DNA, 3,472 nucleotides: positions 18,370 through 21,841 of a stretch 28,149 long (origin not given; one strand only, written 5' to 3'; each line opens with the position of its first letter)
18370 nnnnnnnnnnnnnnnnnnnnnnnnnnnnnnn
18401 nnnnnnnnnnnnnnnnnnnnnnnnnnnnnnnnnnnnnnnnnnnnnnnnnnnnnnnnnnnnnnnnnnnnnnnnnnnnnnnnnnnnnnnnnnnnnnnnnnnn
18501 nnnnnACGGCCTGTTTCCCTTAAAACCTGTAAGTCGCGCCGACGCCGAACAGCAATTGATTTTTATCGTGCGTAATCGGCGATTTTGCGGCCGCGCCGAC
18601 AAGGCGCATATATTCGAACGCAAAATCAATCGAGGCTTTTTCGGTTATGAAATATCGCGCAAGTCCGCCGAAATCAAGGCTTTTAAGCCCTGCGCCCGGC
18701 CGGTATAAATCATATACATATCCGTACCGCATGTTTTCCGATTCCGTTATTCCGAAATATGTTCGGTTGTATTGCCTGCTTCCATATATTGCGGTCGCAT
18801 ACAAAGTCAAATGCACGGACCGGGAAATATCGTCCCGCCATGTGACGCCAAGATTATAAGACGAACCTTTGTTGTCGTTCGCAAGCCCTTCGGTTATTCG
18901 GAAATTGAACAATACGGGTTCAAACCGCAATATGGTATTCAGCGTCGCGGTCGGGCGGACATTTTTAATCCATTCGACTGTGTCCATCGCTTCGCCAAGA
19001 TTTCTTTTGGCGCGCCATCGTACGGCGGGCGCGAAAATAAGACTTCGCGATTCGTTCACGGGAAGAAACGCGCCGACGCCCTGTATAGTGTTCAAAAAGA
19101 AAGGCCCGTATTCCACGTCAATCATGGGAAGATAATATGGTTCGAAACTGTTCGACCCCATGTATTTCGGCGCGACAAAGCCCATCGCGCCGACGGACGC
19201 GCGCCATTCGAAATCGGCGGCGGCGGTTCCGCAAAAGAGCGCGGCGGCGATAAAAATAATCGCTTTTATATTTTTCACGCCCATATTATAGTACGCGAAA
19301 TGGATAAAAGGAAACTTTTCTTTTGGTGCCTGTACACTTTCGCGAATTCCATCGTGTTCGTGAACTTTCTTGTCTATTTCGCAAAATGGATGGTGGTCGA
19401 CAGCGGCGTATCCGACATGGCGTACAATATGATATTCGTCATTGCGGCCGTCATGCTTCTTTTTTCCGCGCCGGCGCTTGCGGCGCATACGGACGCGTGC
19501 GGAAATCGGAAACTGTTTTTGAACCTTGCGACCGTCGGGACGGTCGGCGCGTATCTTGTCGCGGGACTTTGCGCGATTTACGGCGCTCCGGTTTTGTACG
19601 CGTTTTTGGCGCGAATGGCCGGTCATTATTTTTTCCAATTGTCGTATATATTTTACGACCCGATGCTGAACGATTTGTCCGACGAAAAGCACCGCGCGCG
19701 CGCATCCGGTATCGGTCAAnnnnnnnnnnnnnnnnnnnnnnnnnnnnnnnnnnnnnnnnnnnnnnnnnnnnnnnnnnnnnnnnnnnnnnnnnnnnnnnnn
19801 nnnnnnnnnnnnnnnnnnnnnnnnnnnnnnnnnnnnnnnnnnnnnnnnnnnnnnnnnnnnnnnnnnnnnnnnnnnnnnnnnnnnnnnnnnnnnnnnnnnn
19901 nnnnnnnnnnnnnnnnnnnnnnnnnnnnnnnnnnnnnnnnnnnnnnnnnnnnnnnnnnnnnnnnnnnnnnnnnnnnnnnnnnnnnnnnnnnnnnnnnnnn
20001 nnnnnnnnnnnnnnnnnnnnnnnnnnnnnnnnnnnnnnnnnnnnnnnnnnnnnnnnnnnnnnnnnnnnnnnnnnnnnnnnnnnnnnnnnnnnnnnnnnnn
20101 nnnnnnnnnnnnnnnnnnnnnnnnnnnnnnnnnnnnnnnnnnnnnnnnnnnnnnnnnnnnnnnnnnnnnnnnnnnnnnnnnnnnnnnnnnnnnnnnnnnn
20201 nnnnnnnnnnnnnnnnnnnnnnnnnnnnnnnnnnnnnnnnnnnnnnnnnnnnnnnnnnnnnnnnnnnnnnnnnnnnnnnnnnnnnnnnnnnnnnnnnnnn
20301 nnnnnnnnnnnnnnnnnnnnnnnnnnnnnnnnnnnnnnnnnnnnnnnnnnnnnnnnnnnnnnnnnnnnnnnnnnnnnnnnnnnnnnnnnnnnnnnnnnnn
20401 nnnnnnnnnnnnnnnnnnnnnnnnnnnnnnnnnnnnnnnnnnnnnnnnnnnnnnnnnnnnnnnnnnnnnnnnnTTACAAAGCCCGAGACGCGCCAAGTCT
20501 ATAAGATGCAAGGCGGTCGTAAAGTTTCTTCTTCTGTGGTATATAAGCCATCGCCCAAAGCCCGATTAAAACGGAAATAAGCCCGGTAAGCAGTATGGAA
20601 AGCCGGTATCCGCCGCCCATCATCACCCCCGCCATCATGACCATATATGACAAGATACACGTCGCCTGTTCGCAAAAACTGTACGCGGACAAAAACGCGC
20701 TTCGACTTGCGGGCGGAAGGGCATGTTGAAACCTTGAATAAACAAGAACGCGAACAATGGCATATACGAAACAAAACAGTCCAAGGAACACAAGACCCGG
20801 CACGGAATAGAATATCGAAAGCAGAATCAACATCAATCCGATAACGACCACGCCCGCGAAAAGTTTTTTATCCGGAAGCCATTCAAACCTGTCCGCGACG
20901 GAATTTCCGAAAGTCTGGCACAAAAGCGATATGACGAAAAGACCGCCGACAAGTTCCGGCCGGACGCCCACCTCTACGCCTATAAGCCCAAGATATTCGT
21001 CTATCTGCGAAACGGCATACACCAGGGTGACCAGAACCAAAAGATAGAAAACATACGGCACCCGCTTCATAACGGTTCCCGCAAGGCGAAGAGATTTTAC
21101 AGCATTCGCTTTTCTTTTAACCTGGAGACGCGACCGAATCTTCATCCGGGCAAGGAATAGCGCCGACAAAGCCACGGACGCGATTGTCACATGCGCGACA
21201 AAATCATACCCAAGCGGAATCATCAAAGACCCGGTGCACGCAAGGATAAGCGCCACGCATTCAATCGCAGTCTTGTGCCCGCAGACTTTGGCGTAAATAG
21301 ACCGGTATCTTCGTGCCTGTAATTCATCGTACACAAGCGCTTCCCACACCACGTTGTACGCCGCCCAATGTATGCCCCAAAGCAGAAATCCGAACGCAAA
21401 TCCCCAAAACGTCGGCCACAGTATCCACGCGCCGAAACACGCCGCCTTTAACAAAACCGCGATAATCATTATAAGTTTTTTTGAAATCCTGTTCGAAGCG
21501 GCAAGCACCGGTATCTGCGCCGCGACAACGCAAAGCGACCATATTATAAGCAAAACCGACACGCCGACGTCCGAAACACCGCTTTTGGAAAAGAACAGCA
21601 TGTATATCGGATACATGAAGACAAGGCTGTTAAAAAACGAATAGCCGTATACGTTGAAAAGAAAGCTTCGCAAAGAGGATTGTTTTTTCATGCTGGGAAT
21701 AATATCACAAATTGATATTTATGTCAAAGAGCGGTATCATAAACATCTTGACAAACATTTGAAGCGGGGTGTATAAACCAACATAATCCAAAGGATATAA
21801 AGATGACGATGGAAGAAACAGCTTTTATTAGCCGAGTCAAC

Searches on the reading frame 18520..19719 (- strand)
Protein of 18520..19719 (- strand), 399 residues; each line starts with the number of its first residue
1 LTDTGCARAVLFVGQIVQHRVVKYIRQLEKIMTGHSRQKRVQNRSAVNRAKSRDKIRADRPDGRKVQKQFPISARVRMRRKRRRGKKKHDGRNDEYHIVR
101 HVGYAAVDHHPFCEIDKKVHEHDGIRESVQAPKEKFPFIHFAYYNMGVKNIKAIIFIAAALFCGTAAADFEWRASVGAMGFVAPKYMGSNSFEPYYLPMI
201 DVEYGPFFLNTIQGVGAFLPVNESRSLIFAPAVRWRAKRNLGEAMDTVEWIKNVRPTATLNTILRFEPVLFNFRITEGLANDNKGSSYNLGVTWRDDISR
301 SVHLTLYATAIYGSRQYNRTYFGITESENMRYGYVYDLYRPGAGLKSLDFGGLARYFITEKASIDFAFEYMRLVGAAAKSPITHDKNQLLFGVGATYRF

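Call 17: search_protein_families(library=pfam, proteins=[window:18520-19719:-], max_evalue=0.001)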
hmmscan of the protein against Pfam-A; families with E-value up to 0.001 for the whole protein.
window:18520-19719:- (399 aa): 1 family
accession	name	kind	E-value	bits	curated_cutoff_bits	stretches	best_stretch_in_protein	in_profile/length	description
PF06629.18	MipA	-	3.5e-33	116.1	24.2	1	176-399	1-221/221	MltA-interacting protein MipA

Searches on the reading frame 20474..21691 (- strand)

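Call 17: search_protein_families(library=pfam, proteins=[window:20474-21691:-], max_evalue=0.001)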
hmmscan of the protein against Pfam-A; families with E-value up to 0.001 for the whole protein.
window:20474-21691:- (405 aa): 1 family
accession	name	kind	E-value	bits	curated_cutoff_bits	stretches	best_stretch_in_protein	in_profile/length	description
PF07690.21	MFS_1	-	9.1e-11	41.7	33.4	1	20-347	10-345/347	Major Facilitator Superfamily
